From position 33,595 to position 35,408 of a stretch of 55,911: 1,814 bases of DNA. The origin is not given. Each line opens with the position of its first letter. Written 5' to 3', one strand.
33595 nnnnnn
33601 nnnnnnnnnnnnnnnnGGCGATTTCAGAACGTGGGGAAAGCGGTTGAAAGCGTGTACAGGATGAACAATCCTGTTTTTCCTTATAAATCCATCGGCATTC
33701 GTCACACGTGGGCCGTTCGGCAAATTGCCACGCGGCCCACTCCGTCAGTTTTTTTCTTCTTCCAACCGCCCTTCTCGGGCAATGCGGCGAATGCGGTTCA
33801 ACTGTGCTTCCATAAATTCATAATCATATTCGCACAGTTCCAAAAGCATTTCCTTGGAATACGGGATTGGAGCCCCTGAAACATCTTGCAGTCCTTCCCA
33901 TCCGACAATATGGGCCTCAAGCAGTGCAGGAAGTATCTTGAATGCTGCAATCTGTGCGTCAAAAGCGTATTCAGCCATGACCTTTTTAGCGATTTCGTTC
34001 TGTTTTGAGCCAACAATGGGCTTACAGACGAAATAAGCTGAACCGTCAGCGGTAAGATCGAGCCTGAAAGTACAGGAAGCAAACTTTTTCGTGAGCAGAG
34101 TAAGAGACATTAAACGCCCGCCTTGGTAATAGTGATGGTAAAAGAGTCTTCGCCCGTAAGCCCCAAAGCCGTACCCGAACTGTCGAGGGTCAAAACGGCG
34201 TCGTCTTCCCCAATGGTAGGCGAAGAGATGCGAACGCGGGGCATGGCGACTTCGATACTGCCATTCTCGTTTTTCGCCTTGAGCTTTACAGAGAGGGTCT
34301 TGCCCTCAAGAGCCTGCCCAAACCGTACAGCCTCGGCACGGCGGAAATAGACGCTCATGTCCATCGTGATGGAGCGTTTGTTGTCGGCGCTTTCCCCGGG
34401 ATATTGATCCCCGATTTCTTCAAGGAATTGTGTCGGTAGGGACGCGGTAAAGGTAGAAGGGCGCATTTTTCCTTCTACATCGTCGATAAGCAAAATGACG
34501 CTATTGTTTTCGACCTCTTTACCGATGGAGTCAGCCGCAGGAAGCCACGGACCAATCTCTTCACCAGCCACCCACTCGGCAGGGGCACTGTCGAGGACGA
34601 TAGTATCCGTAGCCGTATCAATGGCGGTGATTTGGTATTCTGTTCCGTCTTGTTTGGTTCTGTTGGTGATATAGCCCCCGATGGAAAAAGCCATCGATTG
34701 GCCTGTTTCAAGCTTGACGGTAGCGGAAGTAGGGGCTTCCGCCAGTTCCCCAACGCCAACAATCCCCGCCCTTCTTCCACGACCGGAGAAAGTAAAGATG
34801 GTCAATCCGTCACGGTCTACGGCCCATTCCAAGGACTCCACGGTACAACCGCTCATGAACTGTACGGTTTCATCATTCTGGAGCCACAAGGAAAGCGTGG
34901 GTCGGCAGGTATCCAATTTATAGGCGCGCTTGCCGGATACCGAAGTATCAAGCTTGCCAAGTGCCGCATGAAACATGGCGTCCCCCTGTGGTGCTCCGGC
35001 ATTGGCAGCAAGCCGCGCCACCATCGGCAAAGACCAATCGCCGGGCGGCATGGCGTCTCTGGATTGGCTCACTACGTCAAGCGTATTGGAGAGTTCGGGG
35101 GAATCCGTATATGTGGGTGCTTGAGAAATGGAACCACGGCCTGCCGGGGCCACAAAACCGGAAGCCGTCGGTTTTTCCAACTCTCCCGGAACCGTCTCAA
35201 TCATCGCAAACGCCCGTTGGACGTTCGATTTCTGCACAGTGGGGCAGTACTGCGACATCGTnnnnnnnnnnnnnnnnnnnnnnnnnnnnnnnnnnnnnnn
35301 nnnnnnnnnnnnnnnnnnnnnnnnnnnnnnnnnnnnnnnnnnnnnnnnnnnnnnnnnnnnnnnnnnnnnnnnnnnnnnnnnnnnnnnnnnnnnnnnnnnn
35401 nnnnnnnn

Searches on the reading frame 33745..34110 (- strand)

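Call 78: search_protein_families(library=phrogs, proteins=[window:33745-34110:-], max_evalue=0.001)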
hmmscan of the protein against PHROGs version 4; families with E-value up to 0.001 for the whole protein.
window:33745-34110:- (121 aa): 1 family
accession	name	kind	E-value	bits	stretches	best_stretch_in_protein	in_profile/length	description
phrog_313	-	tail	0.00019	22.1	1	65-107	88-134/258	Tail assembly chaperone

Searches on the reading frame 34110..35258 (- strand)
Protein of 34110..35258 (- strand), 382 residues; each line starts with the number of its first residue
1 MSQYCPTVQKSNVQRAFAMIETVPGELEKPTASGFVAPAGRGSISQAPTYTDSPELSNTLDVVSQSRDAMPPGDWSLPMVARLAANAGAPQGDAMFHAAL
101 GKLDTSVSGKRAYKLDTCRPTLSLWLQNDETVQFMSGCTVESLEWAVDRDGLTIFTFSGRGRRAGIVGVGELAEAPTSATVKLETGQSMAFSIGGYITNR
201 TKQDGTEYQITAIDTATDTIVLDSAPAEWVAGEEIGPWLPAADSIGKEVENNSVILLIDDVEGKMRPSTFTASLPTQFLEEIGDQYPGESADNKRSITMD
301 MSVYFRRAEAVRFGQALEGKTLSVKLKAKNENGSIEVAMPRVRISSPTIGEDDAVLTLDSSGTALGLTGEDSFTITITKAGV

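Call 16: search_protein_families(library=phrogs, proteins=[window:34110-35258:-], max_evalue=0.00001)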
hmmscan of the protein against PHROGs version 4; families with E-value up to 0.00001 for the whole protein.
window:34110-35258:- (382 aa): 1 family
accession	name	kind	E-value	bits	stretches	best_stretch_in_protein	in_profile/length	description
phrog_290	-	tail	3.3e-13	50.7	1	264-379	213-333/411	minor tail protein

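Call 52: find_related_loci(query=window:34110-35258:-, collection=viral_contigs, flank=10000)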
Query window:34110-35258:- (382 aa) in viral_contigs; peptide patterns used: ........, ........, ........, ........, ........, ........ (x = any residue, [..] = any of these).
18 stretches matched a pattern; 6 encode a relative of the query (tblastn E <= 1e-3); 6 distinct loci.
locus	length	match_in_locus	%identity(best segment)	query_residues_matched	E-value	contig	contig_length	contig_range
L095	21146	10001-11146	100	1-382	0e+0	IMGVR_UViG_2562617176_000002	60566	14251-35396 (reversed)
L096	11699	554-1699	99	1-382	0e+0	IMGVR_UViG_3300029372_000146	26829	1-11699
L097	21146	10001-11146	99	1-382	0e+0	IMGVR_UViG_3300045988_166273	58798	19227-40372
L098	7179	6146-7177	99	1-344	0e+0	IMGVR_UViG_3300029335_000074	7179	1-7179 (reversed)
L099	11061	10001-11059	73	5-357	0e+0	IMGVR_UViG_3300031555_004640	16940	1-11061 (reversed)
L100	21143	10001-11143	73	1-380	0e+0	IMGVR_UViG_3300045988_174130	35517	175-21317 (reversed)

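Call 57: search_protein_families(library=pfam, proteins=[L095:16407-16907:-, L095:17279-18691:-, L095:18944-19324:-, L096:6863-7594:-, L096:7693-8073:-, L096:8109-8399:-, L097:16600-17997:-, L097:17981-18517:-, L097:17675-18421:+, L097:19071-19352:-], max_evalue=0.01)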
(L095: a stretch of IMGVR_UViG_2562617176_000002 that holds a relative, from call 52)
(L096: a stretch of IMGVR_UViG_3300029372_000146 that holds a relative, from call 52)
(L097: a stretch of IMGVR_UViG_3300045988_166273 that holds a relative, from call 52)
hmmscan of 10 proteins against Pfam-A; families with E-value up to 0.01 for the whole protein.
L095:16407-16907:- (166 aa): 1 family
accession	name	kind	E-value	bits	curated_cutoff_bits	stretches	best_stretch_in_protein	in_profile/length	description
PF18760.7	ART-PolyVal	-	0.0068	17.6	31.2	1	1-82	7-77/140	ADP-Ribosyltransferase in polyvalent proteins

L095:17279-18691:- (470 aa): 1 family
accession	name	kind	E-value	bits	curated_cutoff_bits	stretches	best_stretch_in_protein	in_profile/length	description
PF09614.15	Cas_Csy2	-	1e-15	58.3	25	1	217-385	1-178/296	CRISPR-associated protein (Cas_Csy2)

L095:18944-19324:- (126 aa): 2 families
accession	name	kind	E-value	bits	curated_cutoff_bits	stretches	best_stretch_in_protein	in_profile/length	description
PF15919.11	HicB_lk_antitox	-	2.7e-30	105.5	27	1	3-122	1-123/123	HicB_like antitoxin of bacterial toxin-antitoxin system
PF21748.3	UPF0150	-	0.0054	17.1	27.3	1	13-46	19-52/64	UPF0150-like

L096:6863-7594:- (243 aa): 0 families

L096:7693-8073:- (126 aa): 2 families
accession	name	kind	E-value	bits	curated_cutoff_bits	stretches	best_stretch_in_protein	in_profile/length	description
PF15919.11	HicB_lk_antitox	-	2.7e-30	105.5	27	1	3-122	1-123/123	HicB_like antitoxin of bacterial toxin-antitoxin system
PF21748.3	UPF0150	-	0.0054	17.1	27.3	1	13-46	19-52/64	UPF0150-like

L096:8109-8399:- (96 aa): 1 family
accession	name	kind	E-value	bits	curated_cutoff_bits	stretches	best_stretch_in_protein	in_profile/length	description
PF07927.17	HicA_toxin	-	5e-19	68.6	27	1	39-94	1-58/58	HicA toxin of bacterial toxin-antitoxin,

L097:16600-17997:- (465 aa): 1 family
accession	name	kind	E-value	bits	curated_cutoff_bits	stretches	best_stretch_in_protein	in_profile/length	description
PF09614.15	Cas_Csy2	-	1.1e-11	45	25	1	210-376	1-175/296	CRISPR-associated protein (Cas_Csy2)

L097:17981-18517:- (178 aa): 0 families

L097:17675-18421:+ (248 aa): 0 families

L097:19071-19352:- (93 aa): 1 family
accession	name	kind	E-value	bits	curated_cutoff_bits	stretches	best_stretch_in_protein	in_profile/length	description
PF07927.17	HicA_toxin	-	4e-19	68.9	27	1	36-91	1-58/58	HicA toxin of bacterial toxin-antitoxin,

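Call 58: search_protein_families(library=padloc, proteins=[L095:16407-16907:-, L095:17279-18691:-, L095:18944-19324:-, L096:6863-7594:-, L096:7693-8073:-, L096:8109-8399:-, L097:16600-17997:-, L097:17981-18517:-, L097:17675-18421:+, L097:19071-19352:-], max_evalue=0.001)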
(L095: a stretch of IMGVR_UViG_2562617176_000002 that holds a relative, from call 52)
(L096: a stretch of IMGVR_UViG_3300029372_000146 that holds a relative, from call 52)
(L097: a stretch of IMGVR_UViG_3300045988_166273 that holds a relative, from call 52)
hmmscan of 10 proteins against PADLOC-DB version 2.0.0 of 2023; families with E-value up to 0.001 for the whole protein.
L095:16407-16907:- (166 aa): 1 family
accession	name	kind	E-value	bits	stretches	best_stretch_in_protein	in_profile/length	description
PDLC01043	CorA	-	0.00016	18.5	1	80-130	195-244/457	CorA-like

L095:17279-18691:- (470 aa): 8 families
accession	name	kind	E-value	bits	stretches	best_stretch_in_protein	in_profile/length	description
PDLC01349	Cas5f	-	1.9e-28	98.1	1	217-459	1-246/254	CAS-I-F; effector_G5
PDLC01289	Cas5f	-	9.3e-28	95.9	1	216-465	1-259/260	CAS-I-F; effector_G5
PDLC01425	Cas8f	-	9.1e-22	75.7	1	10-202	22-217/401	CAS-I-F; effector_LS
PDLC01029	Cas5f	-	6.9e-18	63.1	1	216-384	1-176/296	CRISPR type I-F/YPEST-associated protein Csy2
PDLC01628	Cas5f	-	6.2e-17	60.1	2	217-385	1-170/277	CAS-I-F; effector_G5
PDLC01199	Cas5f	-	3.5e-14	50.8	1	215-456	1-229/241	CAS-I-F; effector_G5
PDLC01793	Cas85f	-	4e-13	46.6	2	205-259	376-430/631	-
PDLC01792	Cas85f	-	3.1e-11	40.3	1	208-447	418-652/681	-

L095:18944-19324:- (126 aa): 0 families

L096:6863-7594:- (243 aa): 0 families

L096:7693-8073:- (126 aa): 0 families

L096:8109-8399:- (96 aa): 0 families

L097:16600-17997:- (465 aa): 8 families
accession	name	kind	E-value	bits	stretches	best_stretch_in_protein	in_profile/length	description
PDLC01425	Cas8f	-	2.1e-24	84.3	1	11-194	28-216/401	CAS-I-F; effector_LS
PDLC01349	Cas5f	-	9e-23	79.5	1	210-452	1-246/254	CAS-I-F; effector_G5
PDLC01289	Cas5f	-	1.3e-21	75.7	2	209-377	1-156/260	CAS-I-F; effector_G5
PDLC01029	Cas5f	-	8.6e-13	46.3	1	209-350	1-143/296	CRISPR type I-F/YPEST-associated protein Csy2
PDLC01628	Cas5f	-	1.4e-12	45.7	1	210-378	1-169/277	CAS-I-F; effector_G5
PDLC01199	Cas5f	-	1.8e-11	42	1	209-459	2-239/241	CAS-I-F; effector_G5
PDLC01793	Cas85f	-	2.2e-11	40.8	0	198-249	376-427/631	-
PDLC01792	Cas85f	-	2.8e-07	27.3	0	200-249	417-466/681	-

L097:17981-18517:- (178 aa): 1 family
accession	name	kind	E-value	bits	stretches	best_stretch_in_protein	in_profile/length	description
PDLC01043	CorA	-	0.00026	17.8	1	93-142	196-244/457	CorA-like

L097:17675-18421:+ (248 aa): 0 families

L097:19071-19352:- (93 aa): 0 families
